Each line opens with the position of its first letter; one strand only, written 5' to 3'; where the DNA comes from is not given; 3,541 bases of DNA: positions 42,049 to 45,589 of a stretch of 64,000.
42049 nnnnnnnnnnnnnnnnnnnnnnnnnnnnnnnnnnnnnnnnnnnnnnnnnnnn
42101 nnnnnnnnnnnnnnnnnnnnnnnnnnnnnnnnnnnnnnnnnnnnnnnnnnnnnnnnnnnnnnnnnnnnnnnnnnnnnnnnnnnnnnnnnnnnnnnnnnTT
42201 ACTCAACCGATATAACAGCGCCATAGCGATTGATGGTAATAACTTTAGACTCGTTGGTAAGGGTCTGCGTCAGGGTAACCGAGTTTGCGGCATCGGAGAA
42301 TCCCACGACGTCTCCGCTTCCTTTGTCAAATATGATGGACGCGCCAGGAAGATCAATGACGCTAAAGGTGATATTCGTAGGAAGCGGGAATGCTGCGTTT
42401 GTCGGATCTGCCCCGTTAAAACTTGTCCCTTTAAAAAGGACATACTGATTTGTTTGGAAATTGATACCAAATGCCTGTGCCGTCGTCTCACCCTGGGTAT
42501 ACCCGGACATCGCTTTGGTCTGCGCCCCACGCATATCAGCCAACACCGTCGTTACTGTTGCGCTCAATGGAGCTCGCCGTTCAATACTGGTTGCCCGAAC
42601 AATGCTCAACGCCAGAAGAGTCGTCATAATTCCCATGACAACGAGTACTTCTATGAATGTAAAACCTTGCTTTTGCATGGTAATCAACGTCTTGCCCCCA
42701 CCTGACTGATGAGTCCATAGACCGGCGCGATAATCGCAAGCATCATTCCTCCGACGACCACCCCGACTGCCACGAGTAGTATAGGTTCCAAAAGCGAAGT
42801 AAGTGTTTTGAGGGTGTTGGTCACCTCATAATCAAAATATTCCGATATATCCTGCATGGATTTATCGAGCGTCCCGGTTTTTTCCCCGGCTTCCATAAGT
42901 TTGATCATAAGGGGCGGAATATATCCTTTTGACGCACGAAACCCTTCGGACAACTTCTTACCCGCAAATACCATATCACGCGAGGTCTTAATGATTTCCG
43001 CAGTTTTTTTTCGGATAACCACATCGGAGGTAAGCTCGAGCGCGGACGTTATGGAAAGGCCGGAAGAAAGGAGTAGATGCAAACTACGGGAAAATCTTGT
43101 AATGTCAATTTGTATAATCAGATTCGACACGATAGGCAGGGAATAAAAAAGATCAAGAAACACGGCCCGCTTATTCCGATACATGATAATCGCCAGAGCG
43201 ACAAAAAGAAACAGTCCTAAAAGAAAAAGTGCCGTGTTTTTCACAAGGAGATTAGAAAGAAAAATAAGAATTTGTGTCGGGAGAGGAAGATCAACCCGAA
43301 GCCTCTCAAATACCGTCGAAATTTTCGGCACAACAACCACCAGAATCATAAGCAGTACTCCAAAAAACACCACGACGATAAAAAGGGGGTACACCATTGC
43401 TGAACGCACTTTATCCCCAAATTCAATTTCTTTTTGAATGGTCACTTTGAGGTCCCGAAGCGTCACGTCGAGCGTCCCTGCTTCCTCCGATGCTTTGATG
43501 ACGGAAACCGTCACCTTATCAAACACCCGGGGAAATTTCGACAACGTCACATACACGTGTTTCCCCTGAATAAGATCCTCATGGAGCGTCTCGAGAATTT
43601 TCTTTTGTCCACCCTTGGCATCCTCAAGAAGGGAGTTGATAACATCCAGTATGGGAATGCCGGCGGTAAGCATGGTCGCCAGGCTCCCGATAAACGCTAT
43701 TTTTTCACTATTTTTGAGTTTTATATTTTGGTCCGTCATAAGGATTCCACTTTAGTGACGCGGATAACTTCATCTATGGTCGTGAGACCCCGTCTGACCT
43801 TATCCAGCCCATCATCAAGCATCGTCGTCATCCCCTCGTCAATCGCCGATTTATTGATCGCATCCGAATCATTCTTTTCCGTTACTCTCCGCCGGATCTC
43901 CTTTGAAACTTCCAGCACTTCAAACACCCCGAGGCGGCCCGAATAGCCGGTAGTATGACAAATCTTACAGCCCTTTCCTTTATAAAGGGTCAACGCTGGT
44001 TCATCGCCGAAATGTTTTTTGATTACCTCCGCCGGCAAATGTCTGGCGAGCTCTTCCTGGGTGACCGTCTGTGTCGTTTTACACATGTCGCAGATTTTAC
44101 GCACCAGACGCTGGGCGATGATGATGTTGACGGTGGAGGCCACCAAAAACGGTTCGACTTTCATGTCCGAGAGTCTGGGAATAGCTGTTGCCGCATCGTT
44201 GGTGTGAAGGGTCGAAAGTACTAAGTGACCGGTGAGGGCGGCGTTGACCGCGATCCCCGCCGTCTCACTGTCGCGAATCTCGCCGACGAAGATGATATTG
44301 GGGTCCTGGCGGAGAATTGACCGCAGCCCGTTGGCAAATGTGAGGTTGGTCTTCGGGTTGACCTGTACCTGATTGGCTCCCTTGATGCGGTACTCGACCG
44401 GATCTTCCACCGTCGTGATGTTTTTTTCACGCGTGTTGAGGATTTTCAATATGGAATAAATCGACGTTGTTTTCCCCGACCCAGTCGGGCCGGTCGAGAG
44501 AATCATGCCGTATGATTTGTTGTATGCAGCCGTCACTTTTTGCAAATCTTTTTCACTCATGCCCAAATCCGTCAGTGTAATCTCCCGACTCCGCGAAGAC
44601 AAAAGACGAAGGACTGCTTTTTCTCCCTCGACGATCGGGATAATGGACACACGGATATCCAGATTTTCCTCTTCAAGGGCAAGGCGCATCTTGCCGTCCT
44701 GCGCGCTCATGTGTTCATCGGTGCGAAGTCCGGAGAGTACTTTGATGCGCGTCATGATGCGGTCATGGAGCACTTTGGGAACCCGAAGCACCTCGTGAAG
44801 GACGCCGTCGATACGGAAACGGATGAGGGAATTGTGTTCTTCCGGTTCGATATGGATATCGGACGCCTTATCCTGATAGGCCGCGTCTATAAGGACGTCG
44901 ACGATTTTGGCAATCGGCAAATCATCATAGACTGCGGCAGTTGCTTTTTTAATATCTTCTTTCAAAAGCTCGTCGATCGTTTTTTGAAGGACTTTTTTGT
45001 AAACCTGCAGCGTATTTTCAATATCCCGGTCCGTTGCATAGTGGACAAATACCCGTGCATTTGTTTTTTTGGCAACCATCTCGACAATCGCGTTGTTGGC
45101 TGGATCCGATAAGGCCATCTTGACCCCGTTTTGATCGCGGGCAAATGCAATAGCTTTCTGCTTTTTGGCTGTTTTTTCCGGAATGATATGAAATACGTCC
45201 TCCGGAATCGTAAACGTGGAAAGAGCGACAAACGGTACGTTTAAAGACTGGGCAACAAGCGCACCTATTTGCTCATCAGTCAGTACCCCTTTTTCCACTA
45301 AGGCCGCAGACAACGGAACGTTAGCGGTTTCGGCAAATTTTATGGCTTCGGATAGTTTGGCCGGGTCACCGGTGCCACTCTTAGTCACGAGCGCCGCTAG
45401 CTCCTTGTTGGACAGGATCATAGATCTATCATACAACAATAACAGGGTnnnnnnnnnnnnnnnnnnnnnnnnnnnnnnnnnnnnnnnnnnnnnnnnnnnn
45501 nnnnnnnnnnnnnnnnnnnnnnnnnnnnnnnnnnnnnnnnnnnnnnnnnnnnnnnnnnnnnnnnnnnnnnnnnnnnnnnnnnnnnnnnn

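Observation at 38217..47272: Gram-positive/CPR-style type IV pilus locus co-directional with typA; five prepilin-like genes including a 648 aa subunit and an uncharacterised C-terminally anchored protein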

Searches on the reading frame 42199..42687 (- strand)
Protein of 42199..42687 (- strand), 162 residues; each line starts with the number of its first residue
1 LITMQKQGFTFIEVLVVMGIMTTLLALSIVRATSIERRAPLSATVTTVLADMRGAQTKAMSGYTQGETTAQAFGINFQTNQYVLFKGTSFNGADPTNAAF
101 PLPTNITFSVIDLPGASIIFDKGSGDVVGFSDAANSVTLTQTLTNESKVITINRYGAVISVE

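Call 3: search_protein_families(library=pfam, proteins=[window:42199-42687:-], max_evalue=0.1)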
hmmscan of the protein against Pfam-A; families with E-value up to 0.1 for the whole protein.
window:42199-42687:- (162 aa): 1 family
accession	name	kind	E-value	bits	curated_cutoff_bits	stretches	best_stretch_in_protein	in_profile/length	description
PF07963.17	N_methyl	-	1.2e-05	25.2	21.2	1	5-27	3-25/27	Prokaryotic N-terminal methylation motif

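Call 4: search_protein_families(library=ncbifam, proteins=[window:42199-42687:-], max_evalue=0.1)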
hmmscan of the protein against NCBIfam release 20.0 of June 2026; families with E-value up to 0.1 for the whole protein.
window:42199-42687:- (162 aa): 12 families
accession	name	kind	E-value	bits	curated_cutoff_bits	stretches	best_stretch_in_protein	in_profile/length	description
NF040982.1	ComGD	equivalog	1.1e-05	25.9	70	1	7-80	2-77/139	competence type IV pilus minor pilin ComGD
TIGR02596.1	TIGR02596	subfamily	2.5e-05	24.4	70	1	9-60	1-52/196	Verru_Chthon cassette protein D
TIGR02532.1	IV_pilin_GFxxxE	domain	6.1e-05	22.7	16.3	1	6-27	1-22/24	prepilin-type N-terminal cleavage/methylation domain-containing protein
NF007800.0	PRK10506.1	equivalog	0.00014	21.8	158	1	4-60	6-62/163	prepilin peptidase-dependent protein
NF007862.0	PRK10574.1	equivalog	0.00019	21.6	138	1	4-56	2-54/145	prepilin peptidase-dependent pilin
TIGR01708.2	typeII_sec_gspH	equivalog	0.0016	18.5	80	1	7-59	2-54/169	type II secretion system minor pseudopilin GspH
NF041013.1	T4P_ComGE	equivalog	0.0024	18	49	1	6-84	3-78/83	competence type IV pilus minor pilin ComGE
TIGR01707.1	gspI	equivalog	0.0034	17.8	44.35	1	8-39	1-31/101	type II secretion system minor pseudopilin GspI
NF040999.1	pilin_ComGC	equivalog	0.0045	17.2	75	1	7-29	2-24/84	competence type IV pilus major pilin ComGC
TIGR01710.1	typeII_sec_gspG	equivalog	0.0045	17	88.85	1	7-48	1-42/134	type II secretion system major pseudopilin GspG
NF007848.0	PRK10557.1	equivalog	0.024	13.9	120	1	3-42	7-45/192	prepilin peptidase-dependent protein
NF041775.1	typeIV_PilA_Myxo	equivalog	0.059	13.3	400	1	6-72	10-75/214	type IV pilin protein PilA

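Call 60: search_solved_structures(query=A6, max_evalue=10)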
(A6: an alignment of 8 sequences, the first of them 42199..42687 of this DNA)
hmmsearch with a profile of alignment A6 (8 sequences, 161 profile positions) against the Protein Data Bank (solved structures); distinct sequences matched with E-value up to 10: 23.
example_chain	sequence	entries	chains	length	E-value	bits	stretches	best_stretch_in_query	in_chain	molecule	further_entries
9egp_A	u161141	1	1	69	5.2e-06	29.4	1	3-42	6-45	Geopilin domain 1 protein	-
7tgg_A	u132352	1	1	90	1.8e-05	27.7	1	3-42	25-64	Geopilin domain 1 protein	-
6gv9_A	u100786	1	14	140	0.00014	24.8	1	8-48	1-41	Prepilin peptidase-dependent protein D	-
6xxd_A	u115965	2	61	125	0.00074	22.4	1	8-55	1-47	PilA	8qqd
9laa_A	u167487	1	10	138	0.0013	21.7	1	2-28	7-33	Type IV pilin protein PilA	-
9lab_B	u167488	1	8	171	0.0014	21.5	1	3-41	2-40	MSHA major pilin subunit MshA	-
7unr_I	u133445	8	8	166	0.0018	21.2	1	35-116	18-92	50S ribosomal protein L10 | Large ribosomal subunit protein uL10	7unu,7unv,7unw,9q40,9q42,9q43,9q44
8tj2_C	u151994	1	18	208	0.0027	20.6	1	8-42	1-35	Type IV major pilin protein PilA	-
8qqj_J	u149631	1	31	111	0.0088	18.9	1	8-58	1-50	Type IV narrow pilus major component PilA5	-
6xxe_A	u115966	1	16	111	0.009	18.9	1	8-58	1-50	Uncharacterized protein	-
2m7g_A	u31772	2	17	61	0.0098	18.8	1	8-43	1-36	Geopilin domain 1 protein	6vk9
1ay2_A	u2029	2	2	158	0.015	18.2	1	8-44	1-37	TYPE 4 PILIN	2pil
2hi2_A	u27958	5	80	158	0.015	18.2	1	8-44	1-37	Fimbrial protein | PilA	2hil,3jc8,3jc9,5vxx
8p3b_A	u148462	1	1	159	0.018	18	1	8-44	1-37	Fimbrial protein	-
5kua_A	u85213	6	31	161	0.025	17.5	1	8-44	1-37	pilin | Neisseria meningitidis PilE variant SB-GATDH | Neisseria meningitidis PilE, SB-DATDH variant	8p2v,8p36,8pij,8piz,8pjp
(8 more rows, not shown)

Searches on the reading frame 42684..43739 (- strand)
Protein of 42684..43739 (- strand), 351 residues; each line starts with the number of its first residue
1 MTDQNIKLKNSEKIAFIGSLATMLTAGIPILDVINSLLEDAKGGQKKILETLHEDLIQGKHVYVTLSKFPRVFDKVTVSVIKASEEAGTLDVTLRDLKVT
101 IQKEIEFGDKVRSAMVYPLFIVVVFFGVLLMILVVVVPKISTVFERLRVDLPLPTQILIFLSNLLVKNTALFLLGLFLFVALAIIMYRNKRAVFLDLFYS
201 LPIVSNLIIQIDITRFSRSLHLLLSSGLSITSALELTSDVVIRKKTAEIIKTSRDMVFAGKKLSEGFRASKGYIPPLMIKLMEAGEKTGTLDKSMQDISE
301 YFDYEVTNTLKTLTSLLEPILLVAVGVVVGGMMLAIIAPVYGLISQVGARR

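Call 3: search_protein_families(library=pfam, proteins=[window:42684-43739:-], max_evalue=0.1)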
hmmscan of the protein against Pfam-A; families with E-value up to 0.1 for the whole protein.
window:42684-43739:- (351 aa): 1 family
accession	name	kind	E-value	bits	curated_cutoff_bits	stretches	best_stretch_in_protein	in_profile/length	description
PF00482.28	T2SSF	-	1.1e-44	151.8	25.2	2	216-339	1-125/125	Type II secretion system (T2SS), protein F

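Call 4: search_protein_families(library=ncbifam, proteins=[window:42684-43739:-], max_evalue=0.1)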
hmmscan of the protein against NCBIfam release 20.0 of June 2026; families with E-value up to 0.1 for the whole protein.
window:42684-43739:- (351 aa): 7 families
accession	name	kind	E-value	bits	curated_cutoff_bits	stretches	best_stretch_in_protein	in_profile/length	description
TIGR02120.1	GspF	equivalog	5.6e-66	223.4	424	1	7-344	59-398/401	type II secretion system inner membrane protein GspF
NF052607.1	T4PiliAsmPilCThrm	equivalog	3.2e-56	191.1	700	1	16-347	71-404/406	type IV pilus assembly protein PilC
NF052606.1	T4PiliAsmPilCMyx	equivalog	1.7e-54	185.3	700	1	12-346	81-417/419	type IV pilus assembly protein PilC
NF007861.0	PRK10573.1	equivalog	7.3e-52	176.8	401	1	8-343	56-394/401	protein transport protein HofC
NF041012.2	T4P_ComGB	equivalog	6e-41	140.9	240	1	12-344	2-331/332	competence type IV pilus assembly protein ComGB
NF047826.1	T3SSXpsF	equivalog_domain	3.2e-39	134.9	650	1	8-348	63-405/405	type II secretion system protein XpsF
NF045751.1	MPN385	equivalog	0.012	16.3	120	0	281-344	37-100/105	MPN385 family protein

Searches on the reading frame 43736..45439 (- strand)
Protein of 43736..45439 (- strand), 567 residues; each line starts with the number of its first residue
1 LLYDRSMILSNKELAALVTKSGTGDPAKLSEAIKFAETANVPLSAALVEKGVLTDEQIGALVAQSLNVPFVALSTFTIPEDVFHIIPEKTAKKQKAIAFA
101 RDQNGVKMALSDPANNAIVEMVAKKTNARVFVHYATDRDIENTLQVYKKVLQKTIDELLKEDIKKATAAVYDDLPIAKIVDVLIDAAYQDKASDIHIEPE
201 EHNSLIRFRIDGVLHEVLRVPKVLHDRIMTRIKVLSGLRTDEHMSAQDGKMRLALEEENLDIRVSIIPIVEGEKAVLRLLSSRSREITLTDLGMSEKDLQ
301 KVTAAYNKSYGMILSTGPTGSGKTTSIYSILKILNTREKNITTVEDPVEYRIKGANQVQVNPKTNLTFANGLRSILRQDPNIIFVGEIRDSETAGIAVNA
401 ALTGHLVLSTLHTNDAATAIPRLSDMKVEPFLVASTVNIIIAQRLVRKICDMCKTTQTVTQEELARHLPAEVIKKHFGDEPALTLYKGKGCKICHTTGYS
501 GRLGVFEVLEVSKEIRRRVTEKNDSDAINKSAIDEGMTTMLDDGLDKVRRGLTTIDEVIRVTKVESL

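Call 3: search_protein_families(library=pfam, proteins=[window:43736-45439:-], max_evalue=0.1)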
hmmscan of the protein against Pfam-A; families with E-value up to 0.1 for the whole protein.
window:43736-45439:- (567 aa): 18 families
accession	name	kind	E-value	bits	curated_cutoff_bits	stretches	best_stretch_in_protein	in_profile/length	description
PF00437.27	T2SSE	-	2.6e-127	424.9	24.9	1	172-560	4-370/370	Type II/IV secretion system protein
PF05157.20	MshEN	-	1.7e-12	47.6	23.1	1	66-145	1-81/90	MshEN domain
PF12775.13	AAA_7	-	0.0074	16.3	25.8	0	308-343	31-66/181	P-loop containing dynein motor region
PF13401.12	AAA_22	-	0.014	16.2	27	1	309-347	4-42/130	AAA domain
PF13086.12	AAA_11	-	0.017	15.3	27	1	296-389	4-93/257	AAA domain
PF00191.25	Annexin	-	0.018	15.6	25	0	295-311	28-44/66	Annexin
PF00485.24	PRK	-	0.029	14.6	22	0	316-352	5-41/196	Phosphoribulokinase / Uridine kinase family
PF00448.28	SRP54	-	0.03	14.4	22.7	1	312-363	3-53/196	SRP54-type protein, GTPase domain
PF19064.5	DUF5760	-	0.034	14.8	27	0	518-567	32-81/86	Family of unknown function (DUF5760)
PF10737.14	GerPC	-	0.037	14.5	22.4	1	100-175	100-174/174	Spore germination protein GerPC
PF13604.12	AAA_30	-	0.05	13.8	27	0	301-341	9-49/191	AAA domain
PF03919.21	mRNA_cap_C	-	0.061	14.5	26.5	0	104-161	54-112/115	mRNA capping enzyme, C-terminal domain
PF13245.12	AAA_19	-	0.063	13.9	25.1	0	312-339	13-40/134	AAA domain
PF13173.12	AAA_14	-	0.063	13.7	27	0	312-400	4-83/129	AAA domain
PF13555.12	AAA_29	-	0.073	13.3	27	0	310-336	22-48/61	P-loop containing region of AAA domain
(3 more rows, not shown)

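Call 4: search_protein_families(library=ncbifam, proteins=[window:43736-45439:-], max_evalue=0.1)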
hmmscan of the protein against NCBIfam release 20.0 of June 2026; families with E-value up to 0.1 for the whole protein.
window:43736-45439:- (567 aa): 24 families
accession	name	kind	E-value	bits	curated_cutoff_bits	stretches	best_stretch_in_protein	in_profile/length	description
TIGR02538.1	type_IV_pilB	equivalog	6.4e-160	533.5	675.65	1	14-563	2-563/564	type IV-A pilus assembly ATPase PilB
TIGR02533.1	type_II_gspE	equivalog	2.7e-155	517.7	630.25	1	85-562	3-486/486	type II secretion system ATPase GspE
NF007755.0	PRK10436.1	equivalog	1.1e-133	446.3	617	1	91-563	14-460/465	type II secretion system protein GspE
NF053534.1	T4PilAsmATPsTfpB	equivalog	4.2e-126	421.7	850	1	39-562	49-582/584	type IV pilus assembly ATPase TfpB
NF041000.1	ATPase_ComGA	equivalog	2e-74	250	300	1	183-447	3-266/267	competence type IV pilus ATPase ComGA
TIGR01420.1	pilT_fam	subfamily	3.1e-49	168.1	319.1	1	182-452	4-274/343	PilT/PilU family type 4a pilus ATPase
TIGR02525.1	plasmid_TraJ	equivalog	2.6e-27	95.8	368.3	1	289-447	132-299/372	plasmid transfer ATPase TraJ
TIGR02524.1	dot_icm_DotB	equivalog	4.3e-21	75.5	463.3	1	301-446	125-279/358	Dot/Icm type IV secretion system ATPase DotB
NF058587.1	archaellum_moto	equivalog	2.5e-18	66.1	550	1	313-461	278-432/527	archaellum flagellar ATPase motor FlaI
TIGR02782.1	TrbB_P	equivalog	4.2e-15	55.8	304.55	1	294-442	121-277/303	P-type conjugative transfer ATPase TrbB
TIGR02788.1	VirB11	equivalog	4.4e-15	55.5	249.95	1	306-453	141-291/308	P-type DNA transfer ATPase VirB11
TIGR03819.1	heli_sec_ATPase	hypoth_equivalog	1.3e-13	50.9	373.15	1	227-428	98-302/340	TadA family conjugal transfer-associated ATPase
NF010469.0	PRK13894.1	subfamily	3e-13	49.8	508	1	297-429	137-270/320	conjugal transfer ATPase TrbB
NF010407.0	PRK13833.1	subfamily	6.8e-13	48.7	499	1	289-429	124-265/323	conjugal transfer protein TrbB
NF053672.1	bindosome_BasE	exception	5.8e-10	38.5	1000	1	314-426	274-391/512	bindosome assembly system ATPase subunit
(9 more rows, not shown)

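Call 72: list_cluster_members(proteins=[P0055, P0002, window:43736-45439:-, window:38217-38702:-])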
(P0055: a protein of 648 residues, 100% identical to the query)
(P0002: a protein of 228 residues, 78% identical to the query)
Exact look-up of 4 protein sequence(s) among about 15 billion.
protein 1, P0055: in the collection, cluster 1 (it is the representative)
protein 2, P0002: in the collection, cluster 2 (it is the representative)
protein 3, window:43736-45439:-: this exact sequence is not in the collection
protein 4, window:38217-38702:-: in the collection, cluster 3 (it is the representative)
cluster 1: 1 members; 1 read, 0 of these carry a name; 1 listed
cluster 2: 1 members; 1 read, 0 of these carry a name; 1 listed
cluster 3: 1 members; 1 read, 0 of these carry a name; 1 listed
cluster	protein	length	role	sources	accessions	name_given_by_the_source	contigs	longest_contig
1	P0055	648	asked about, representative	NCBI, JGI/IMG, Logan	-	-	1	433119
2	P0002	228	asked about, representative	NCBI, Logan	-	-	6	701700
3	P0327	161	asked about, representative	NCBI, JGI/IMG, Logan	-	-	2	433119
